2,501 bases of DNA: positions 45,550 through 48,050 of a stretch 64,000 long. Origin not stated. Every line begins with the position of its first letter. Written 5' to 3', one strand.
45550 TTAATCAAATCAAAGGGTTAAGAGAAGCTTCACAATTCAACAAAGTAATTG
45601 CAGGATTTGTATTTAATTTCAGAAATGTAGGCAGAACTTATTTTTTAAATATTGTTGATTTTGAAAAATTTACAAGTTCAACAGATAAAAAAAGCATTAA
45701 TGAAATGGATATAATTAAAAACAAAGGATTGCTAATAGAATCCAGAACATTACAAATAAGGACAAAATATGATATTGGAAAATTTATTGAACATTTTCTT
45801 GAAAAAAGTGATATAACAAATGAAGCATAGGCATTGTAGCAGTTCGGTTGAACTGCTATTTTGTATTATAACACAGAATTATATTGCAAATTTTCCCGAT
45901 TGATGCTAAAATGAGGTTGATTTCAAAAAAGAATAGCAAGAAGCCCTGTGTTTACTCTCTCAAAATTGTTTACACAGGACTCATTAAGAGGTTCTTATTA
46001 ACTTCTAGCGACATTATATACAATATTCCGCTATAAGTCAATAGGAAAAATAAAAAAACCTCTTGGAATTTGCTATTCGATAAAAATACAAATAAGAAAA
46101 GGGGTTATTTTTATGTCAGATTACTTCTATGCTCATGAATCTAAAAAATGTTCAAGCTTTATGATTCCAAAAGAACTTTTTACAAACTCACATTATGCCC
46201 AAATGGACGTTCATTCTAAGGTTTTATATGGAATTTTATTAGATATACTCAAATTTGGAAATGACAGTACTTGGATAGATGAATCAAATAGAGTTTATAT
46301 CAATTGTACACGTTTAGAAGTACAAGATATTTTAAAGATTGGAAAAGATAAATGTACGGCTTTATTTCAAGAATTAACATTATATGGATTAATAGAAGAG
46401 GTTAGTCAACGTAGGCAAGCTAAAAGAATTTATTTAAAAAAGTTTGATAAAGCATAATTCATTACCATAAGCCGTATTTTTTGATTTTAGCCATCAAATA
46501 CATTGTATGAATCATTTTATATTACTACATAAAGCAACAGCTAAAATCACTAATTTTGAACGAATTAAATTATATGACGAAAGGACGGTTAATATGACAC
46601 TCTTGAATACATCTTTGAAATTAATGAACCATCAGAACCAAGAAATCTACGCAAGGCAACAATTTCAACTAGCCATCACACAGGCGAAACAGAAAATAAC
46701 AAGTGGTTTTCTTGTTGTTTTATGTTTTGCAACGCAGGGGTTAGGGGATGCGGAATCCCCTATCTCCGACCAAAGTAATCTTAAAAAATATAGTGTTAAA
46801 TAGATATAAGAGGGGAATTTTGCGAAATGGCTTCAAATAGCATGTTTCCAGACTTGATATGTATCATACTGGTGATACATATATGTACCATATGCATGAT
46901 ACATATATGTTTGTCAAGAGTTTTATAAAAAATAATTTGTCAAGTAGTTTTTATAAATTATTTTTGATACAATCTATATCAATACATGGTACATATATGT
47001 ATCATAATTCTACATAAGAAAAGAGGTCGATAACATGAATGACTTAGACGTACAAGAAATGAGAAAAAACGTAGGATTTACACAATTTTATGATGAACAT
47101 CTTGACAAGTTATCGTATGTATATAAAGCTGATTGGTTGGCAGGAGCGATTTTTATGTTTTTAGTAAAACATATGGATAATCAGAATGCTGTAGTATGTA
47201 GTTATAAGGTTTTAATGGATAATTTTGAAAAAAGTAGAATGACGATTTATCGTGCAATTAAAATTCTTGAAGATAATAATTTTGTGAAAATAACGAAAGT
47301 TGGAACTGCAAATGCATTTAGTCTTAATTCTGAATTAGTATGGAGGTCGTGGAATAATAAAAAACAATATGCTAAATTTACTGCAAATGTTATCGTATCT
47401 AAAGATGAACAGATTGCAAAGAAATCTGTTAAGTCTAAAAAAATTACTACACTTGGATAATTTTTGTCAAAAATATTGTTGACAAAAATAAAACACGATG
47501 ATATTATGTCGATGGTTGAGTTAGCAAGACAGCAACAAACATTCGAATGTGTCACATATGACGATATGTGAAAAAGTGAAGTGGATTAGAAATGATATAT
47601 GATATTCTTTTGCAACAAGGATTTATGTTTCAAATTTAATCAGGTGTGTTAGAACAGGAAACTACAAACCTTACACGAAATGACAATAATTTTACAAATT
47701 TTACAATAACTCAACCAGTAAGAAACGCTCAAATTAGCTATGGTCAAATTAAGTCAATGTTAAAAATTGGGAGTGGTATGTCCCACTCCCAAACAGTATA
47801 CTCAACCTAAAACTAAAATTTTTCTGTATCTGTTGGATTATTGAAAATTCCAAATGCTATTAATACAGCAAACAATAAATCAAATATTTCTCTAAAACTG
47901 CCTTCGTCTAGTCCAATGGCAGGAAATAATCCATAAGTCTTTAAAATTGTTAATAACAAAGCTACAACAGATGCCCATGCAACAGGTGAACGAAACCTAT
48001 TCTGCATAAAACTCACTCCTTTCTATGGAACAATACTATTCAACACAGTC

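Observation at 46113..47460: Plasmid-type replicon (RepA_N protein, palindrome/iteron cluster, RepL) inside a phage that also encodes its own replisome: phage-plasmid signature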

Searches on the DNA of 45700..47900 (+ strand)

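Call 5: search_dna_similar(query=window:45800-47700:+, collection=phages, mode=distant, max_rows=30)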
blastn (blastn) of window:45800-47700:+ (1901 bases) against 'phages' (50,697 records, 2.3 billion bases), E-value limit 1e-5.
No match.

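Call 35: search_rna_families(source=window, start=45700, end=47900, threshold=evalue, max_evalue=1)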
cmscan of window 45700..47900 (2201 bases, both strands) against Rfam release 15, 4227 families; matches with E-value up to 1: 3.
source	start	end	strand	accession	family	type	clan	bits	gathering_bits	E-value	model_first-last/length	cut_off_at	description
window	45782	45862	+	RF02428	SpF11_sRNA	Gene; sRNA;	-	25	54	0.59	1-95/95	no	Streptococcus sRNA SpF11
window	45826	45988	-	RF02053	STnc430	Gene; sRNA;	-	23.8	47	0.73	1-162/162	no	Enterobacterial sRNA STnc430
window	47550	47617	+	RF00612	SNORD75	Gene; snRNA; snoRNA; CD-box;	-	18.9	50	0.12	1-62/62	no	Small nucleolar RNA SNORD75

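Call 102: search_dna_similar(query=window:46458-47034:+, collection=plasmids, mode=distant, max_rows=25, max_evalue=0.01)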
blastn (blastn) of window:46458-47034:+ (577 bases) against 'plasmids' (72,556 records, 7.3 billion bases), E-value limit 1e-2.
Records with a match: 6; places in all: 6; records where one place covers at least 80% of the query: 0.
Best place of each record, by identity: 80-90% 5; 60-80% 1.
By first word of the organism name: Priestia 3; Staphylococcus 1; Bacillus 1; Enterococcus 1.
By predicted mobility (MOB-suite, as given by PLSDB): mobilizable 6.
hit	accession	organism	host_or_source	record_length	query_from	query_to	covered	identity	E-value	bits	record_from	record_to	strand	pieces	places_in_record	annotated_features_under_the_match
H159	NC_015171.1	Staphylococcus hyicus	Sus scrofa,identified in the ...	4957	401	547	25%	72.0%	7e-6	59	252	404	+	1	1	none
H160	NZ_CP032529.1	Priestia megaterium NCT-2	contaminated soil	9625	388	549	19%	82.9%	1e-3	104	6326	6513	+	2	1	none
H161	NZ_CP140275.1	Priestia megaterium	Single cell,ginseng rhizosphere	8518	388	549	19%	82.9%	1e-3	104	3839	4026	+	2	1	none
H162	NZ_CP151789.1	Priestia megaterium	-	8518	388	549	19%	82.9%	1e-3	104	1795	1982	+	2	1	none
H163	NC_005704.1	Bacillus mycoides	soil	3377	402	454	9%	83.6%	1e-3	53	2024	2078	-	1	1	none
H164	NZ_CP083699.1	Enterococcus mundtii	milk,milk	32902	465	510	8%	84.8%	1e-3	53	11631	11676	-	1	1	none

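Call 103: get_annotated_region(hit=H159, flank=1500)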
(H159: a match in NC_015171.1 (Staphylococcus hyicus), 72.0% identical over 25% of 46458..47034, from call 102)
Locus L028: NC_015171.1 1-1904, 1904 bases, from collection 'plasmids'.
description: Staphylococcus hyicus plasmid pKKS966, complete sequence
organism: Staphylococcus hyicus (NCBI taxid 1284)
taxonomy: Bacteria; Bacillota; Bacilli; Bacillales; Staphylococcaceae; Staphylococcus; Staphylococcus hyicus
host: -; source: Sus scrofa,identified in the BfT-GermVet resistance monitoring program and originated from a skin infection ...; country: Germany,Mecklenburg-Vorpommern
typing (MOB-suite, as given by PLSDB): mobilizable; replicon rep_cluster_1823; relaxase MOBP
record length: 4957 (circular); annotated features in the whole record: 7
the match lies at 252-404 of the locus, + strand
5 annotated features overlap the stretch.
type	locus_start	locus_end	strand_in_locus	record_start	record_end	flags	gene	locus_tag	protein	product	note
CDS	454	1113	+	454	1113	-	-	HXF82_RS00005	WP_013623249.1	replication/maintenance protein RepL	GO:0006260 - DNA replication [Evidence IEA]; GO:0006276 - plasmid maintenance [Evidence IEA]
CDS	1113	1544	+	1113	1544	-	-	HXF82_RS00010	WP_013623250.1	hypothetical protein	-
CDS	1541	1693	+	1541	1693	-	-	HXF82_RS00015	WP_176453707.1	hypothetical protein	-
CDS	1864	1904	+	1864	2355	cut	-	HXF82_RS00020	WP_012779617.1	trimethoprim-resistant dihydrofolate reductase DfrK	-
predicted_resistance_gene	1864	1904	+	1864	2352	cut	dfrK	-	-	trimethoprim-resistant dihydrofolate reductase DfrK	predicted by amrfinderplus; class TRIMETHOPRIM; identity 100.0%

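Call 104: get_annotated_region(hit=H160, flank=1500)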
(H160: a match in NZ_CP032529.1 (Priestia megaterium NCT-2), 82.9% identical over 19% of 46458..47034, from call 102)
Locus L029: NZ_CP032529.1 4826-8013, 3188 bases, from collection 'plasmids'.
description: Priestia megaterium NCT-2 plasmid pNCT2_10, complete sequence
organism: Priestia megaterium NCT-2 (NCBI taxid 1138452)
taxonomy: Bacteria; Bacillota; Bacilli; Bacillales; Bacillaceae; Priestia; Priestia megaterium; Priestia megaterium NCT-2
host: -; source: contaminated soil; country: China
typing (MOB-suite, as given by PLSDB): mobilizable; relaxase MOBV
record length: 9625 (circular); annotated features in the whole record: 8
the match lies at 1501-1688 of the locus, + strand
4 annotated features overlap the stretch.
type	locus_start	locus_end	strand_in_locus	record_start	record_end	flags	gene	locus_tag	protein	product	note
CDS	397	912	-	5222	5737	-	-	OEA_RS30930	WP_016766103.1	DUF3967 domain-containing protein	-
CDS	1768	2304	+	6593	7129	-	-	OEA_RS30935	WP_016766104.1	replication/maintenance protein RepL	GO:0006260 - DNA replication [Evidence IEA]; GO:0006276 - plasmid maintenance [Evidence IEA]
CDS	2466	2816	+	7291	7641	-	-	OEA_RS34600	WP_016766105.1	helix-turn-helix transcriptional regulator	GO:0006355 - regulation of DNA-templated transcription [Evidence IEA]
CDS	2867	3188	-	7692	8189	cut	-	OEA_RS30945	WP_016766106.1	HTH domain-containing protein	-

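Call 110: search_dna_similar(query=window:45860-46620:+, collection=plasmids, mode=distant, max_rows=15, max_evalue=0.01)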
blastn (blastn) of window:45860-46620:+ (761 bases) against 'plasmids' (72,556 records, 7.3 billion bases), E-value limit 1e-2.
No match.
